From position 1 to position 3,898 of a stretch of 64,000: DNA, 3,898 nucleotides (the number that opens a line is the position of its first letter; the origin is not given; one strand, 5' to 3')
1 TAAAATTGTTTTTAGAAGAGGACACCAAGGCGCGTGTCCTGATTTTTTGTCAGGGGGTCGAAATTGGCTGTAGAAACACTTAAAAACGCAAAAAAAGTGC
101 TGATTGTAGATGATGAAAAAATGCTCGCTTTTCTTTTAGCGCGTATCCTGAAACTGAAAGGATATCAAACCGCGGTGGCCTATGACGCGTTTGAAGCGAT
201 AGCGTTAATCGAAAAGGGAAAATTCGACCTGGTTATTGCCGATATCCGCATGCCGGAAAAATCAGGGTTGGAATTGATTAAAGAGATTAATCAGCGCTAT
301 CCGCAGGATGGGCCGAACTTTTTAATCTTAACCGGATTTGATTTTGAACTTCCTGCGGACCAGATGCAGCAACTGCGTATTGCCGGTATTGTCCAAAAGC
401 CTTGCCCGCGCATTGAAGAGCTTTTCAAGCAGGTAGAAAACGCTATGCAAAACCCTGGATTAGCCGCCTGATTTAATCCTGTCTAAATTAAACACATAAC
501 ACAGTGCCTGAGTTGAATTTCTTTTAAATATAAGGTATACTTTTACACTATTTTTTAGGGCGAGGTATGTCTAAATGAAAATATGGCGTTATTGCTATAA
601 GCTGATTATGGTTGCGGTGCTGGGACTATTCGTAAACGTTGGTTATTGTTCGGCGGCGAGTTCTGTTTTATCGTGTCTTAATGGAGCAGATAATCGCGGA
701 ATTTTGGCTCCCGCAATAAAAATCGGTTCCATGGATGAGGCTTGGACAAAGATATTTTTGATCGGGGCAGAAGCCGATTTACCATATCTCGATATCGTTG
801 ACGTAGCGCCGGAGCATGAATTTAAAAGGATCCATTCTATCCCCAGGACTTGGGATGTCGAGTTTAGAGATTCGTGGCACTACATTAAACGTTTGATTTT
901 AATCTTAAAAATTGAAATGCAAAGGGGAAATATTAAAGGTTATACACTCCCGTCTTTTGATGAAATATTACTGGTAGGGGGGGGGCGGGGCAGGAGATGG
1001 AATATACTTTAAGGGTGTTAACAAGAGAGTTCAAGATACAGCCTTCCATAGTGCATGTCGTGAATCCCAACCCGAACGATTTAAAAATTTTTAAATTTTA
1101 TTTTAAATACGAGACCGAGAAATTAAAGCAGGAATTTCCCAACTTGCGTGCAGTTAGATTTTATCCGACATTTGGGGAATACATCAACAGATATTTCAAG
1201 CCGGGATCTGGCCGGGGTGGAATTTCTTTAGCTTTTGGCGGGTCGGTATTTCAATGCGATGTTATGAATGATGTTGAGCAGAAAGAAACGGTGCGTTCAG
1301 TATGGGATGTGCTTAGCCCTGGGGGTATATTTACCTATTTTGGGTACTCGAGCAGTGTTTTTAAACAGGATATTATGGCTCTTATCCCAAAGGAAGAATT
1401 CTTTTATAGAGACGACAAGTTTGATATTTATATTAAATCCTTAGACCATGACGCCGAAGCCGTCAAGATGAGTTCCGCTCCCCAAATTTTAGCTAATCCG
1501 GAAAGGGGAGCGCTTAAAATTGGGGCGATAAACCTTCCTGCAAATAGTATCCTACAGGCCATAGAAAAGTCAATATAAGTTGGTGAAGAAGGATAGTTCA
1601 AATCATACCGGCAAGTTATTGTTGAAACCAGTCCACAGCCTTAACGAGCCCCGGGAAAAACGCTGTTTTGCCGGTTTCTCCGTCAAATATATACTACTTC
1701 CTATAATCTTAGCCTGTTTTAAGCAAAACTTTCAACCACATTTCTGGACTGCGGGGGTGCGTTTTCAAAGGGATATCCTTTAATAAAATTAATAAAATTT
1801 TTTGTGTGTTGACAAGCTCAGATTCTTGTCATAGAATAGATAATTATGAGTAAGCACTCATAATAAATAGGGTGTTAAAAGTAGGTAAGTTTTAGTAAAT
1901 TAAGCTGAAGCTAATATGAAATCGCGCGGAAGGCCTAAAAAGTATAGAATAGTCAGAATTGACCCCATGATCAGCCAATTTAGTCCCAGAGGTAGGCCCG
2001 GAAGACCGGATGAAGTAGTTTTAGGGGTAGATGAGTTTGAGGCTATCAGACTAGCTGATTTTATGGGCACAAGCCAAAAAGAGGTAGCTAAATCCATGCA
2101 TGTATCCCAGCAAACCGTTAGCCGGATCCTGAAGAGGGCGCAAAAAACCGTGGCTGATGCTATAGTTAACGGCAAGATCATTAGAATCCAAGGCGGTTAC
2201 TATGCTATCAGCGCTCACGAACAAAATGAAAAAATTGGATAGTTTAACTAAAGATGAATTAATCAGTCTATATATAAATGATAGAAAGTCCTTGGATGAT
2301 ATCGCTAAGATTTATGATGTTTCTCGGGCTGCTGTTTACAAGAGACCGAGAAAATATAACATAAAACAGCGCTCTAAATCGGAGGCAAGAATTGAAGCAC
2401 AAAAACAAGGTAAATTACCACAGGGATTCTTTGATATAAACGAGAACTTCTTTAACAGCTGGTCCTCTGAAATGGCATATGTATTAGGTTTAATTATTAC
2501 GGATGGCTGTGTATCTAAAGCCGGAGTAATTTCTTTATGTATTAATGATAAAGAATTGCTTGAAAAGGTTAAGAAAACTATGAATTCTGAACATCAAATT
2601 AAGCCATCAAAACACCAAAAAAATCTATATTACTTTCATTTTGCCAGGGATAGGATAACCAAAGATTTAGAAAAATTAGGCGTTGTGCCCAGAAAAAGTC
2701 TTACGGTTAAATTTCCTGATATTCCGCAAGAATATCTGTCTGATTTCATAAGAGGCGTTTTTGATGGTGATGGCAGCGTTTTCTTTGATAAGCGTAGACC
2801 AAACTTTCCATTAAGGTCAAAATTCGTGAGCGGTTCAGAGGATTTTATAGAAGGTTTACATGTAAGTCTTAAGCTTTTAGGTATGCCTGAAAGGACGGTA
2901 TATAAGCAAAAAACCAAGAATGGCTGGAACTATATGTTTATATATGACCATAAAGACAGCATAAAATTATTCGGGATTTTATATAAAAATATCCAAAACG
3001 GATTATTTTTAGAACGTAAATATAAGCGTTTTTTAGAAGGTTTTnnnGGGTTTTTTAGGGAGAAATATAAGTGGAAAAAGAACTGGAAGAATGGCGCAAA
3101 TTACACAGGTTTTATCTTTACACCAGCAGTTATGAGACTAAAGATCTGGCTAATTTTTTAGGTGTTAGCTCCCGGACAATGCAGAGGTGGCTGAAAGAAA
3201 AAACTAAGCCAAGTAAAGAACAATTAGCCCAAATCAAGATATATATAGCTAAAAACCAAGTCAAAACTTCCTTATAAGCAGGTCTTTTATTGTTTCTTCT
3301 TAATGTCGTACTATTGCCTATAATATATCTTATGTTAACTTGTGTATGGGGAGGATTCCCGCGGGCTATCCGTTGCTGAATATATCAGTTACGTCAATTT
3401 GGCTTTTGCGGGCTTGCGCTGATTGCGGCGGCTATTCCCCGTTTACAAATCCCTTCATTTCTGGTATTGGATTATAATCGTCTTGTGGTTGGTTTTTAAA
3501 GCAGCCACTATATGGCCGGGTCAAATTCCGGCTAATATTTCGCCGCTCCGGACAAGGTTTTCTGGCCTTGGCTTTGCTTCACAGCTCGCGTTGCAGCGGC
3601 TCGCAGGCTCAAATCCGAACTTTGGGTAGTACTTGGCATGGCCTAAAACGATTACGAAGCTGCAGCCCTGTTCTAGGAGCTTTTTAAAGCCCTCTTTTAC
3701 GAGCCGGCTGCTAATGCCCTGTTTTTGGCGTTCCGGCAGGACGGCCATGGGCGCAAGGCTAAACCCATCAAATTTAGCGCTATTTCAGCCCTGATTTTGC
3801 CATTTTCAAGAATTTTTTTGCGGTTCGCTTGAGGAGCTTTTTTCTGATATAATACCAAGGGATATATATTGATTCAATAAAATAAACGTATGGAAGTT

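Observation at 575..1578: G9 homopolymer splits a signal-peptide domain from a SAM-methyltransferase domain: candidate phase-variable or frameshifted gene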

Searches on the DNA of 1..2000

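Call 61: search_rna_families(source=window, start=1, end=2000, threshold=evalue, max_evalue=1)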
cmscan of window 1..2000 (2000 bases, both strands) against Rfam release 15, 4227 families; matches with E-value up to 1: 1.
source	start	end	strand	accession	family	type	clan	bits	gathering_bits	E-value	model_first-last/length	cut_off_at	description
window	509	559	+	RF02888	BtsR1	Gene; sRNA;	-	23.1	66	0.11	1-51/51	no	Bacillus sRNA 1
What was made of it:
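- Tried and rejected: Only a sub-threshold chance hit, and no SAM riboswitch (call 61).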

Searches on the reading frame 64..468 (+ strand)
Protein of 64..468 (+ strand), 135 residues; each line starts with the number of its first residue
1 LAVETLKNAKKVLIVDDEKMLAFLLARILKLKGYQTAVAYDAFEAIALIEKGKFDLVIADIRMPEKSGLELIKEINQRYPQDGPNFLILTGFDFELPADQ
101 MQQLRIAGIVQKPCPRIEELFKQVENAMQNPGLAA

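Call 41: search_protein_families(library=pfam, max_evalue=0.01, proteins=[window:64-468:+])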
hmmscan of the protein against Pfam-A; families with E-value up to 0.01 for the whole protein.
window:64-468:+ (135 aa): 1 family
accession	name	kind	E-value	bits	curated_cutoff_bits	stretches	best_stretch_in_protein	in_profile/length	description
PF00072.30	Response_reg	-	5.4e-22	78.5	30.2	1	12-124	1-110/111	Response regulator receiver domain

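Call 55: find_encoding_contigs(protein=window:64-468:+, flank=2500, max_places=10)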
Protein seq(135 aa) (135 aa): 4 contigs read that carry it; 2 places shown.
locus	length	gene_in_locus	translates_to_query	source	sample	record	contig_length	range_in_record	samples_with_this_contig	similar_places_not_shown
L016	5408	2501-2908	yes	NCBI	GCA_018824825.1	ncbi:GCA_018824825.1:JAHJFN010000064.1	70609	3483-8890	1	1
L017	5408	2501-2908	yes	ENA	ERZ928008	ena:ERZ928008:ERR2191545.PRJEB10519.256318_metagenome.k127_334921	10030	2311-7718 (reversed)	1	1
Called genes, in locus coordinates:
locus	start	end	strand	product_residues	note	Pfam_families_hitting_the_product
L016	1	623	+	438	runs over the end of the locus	PF01773:Nucleos_tra2_N, PF07670:Gate, PF07662:Nucleos_tra2_C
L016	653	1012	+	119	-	PF02311:AraC_binding (weak), PF07883:Cupin_2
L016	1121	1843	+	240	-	-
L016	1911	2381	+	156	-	PF00300:His_Phos_1 (weak)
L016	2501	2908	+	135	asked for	PF00072:Response_reg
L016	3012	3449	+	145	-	-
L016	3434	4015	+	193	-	-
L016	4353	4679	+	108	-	PF02001:DUF134, PF04545:Sigma70_r4, PF08281:Sigma70_r4_2 (weak), PF13384:HTH_23 (faint)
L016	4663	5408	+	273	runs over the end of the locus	PF14420:Clr5 (faint), PF14528:LAGLIDADG_3 (faint)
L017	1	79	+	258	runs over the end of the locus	PF01773:Nucleos_tra2_N, PF07662:Nucleos_tra2_C (faint), PF07670:Gate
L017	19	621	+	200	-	PF07662:Nucleos_tra2_C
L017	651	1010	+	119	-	PF02311:AraC_binding (weak), PF07883:Cupin_2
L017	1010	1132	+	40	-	-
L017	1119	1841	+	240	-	-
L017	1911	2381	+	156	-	PF00300:His_Phos_1 (weak)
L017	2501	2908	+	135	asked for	PF00072:Response_reg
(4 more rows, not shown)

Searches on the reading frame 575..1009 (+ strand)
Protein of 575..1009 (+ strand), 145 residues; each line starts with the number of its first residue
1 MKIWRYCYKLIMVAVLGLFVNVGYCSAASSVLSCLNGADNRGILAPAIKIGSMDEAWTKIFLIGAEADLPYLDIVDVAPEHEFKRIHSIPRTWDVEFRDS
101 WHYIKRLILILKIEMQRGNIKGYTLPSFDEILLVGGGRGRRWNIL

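Call 4: search_protein_families(library=pfam, max_evalue=1, proteins=[window:575-1009:+])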
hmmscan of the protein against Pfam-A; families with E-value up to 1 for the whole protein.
window:575-1009:+ (145 aa): 0 families

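Call 33: list_cluster_members(proteins=[window:575-1009:+, P0001])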
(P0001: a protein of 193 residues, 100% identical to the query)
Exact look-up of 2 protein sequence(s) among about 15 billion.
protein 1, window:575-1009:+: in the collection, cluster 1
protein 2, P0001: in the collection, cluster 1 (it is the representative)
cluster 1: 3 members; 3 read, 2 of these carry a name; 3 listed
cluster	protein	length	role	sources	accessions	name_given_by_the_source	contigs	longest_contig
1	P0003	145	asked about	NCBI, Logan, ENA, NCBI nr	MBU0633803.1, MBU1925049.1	MAG: hypothetical protein KKB82_03905 [Candidatus Omnitrophica bacterium] | hypothetical protein [Candidatus Omnitrophota bacterium]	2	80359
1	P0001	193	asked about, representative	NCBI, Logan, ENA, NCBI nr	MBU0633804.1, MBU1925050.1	MAG: hypothetical protein KKB82_03910 [Candidatus Omnitrophica bacterium] | hypothetical protein [Candidatus Omnitrophota bacterium]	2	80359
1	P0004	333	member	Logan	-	-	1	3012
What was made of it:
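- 977..985 (+): G9 homopolymer, the polymorphic slippage tract. It reads as GGG GGG GGG in the upstream frame. The exact 145-aa product carries two NCBI MAG accessions (call 33).
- The 90% cluster holds only three members: the 145-aa half, the 193-aa half and a 333-aa protein (call 33).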

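Call 35: find_encoding_contigs(protein=P0004, flank=5000, max_places=10)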
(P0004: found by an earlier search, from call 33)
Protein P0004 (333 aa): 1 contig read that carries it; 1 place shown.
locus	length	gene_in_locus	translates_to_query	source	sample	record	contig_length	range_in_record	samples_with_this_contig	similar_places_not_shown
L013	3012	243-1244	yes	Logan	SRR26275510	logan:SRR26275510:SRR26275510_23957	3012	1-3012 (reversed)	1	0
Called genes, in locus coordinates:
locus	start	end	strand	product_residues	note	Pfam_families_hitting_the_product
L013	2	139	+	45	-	?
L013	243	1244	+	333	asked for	-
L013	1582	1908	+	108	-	PF02001:DUF134, PF04545:Sigma70_r4, PF08281:Sigma70_r4_2 (weak), PF13384:HTH_23 (faint)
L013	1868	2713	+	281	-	PF14420:Clr5 (faint), PF14528:LAGLIDADG_3 (faint)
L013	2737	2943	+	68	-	-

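Call 45: search_protein_families(library=padloc, max_evalue=1, proteins=[P0004])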
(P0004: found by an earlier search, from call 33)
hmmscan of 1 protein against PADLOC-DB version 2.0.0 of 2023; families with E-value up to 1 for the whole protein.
P0004 (333 aa): 0 families
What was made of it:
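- On Phase-variable DNA methyltransferase (phasevarion Mod): No DNA-methyltransferase Pfam or PADLOC hit (calls 4, 45).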

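Call 46: search_protein_families(library=phrogs, max_evalue=1, proteins=[P0004])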
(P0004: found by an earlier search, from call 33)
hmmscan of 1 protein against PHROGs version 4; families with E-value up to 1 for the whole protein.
P0004 (333 aa): 0 families

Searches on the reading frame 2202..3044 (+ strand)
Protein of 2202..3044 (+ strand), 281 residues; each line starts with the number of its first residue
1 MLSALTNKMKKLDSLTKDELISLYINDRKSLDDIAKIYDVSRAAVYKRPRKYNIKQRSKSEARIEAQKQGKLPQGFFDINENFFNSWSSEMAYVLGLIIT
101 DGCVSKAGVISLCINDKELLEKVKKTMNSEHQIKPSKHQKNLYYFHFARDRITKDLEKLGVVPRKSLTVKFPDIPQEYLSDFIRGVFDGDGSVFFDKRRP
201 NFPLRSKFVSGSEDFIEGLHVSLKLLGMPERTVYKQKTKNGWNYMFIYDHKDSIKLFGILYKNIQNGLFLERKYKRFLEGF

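Call 41: search_protein_families(library=pfam, max_evalue=0.01, proteins=[window:2202-3044:+])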
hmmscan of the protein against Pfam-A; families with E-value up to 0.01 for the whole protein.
window:2202-3044:+ (281 aa): 7 families
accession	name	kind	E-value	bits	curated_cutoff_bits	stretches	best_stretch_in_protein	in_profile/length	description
PF14528.11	LAGLIDADG_3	-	2.6e-13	50.5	22.5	2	179-248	3-69/82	LAGLIDADG-like domain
PF14420.11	Clr5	-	4.8e-06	27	22.3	0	111-139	14-42/54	Clr5 domain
PF04297.20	UPF0122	-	0.0011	19.6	22.7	1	18-51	23-56/101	Putative helix-turn-helix protein, YlxM / p13 like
PF13384.12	HTH_23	-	0.0036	17.5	24.6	0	24-47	14-36/50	Homeodomain-like domain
PF13518.12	HTH_28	-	0.0062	17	25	0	20-53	5-37/52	Helix-turn-helix domain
PF02796.21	HTH_7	-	0.0075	16.8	23.8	0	17-47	8-40/45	Helix-turn-helix domain of resolvase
PF03161.18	LAGLIDADG_2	-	0.0076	16.7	25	0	97-143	107-155/168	LAGLIDADG DNA endonuclease family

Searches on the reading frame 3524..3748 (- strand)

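Call 41: search_protein_families(library=pfam, max_evalue=0.01, proteins=[window:3524-3748:-])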
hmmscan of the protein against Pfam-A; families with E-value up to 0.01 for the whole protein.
window:3524-3748:- (75 aa): 3 families
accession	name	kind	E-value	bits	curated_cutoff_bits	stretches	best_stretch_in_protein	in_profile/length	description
PF13508.13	Acetyltransf_7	-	1.7e-06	28.7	27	1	1-48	34-84/84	Acetyltransferase (GNAT) domain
PF13527.13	Acetyltransf_9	-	2.8e-05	24.5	25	1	2-48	79-126/127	Acetyltransferase (GNAT) domain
PF00583.31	Acetyltransf_1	-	0.00015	22.4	20.7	1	1-46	65-116/116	Acetyltransferase (GNAT) family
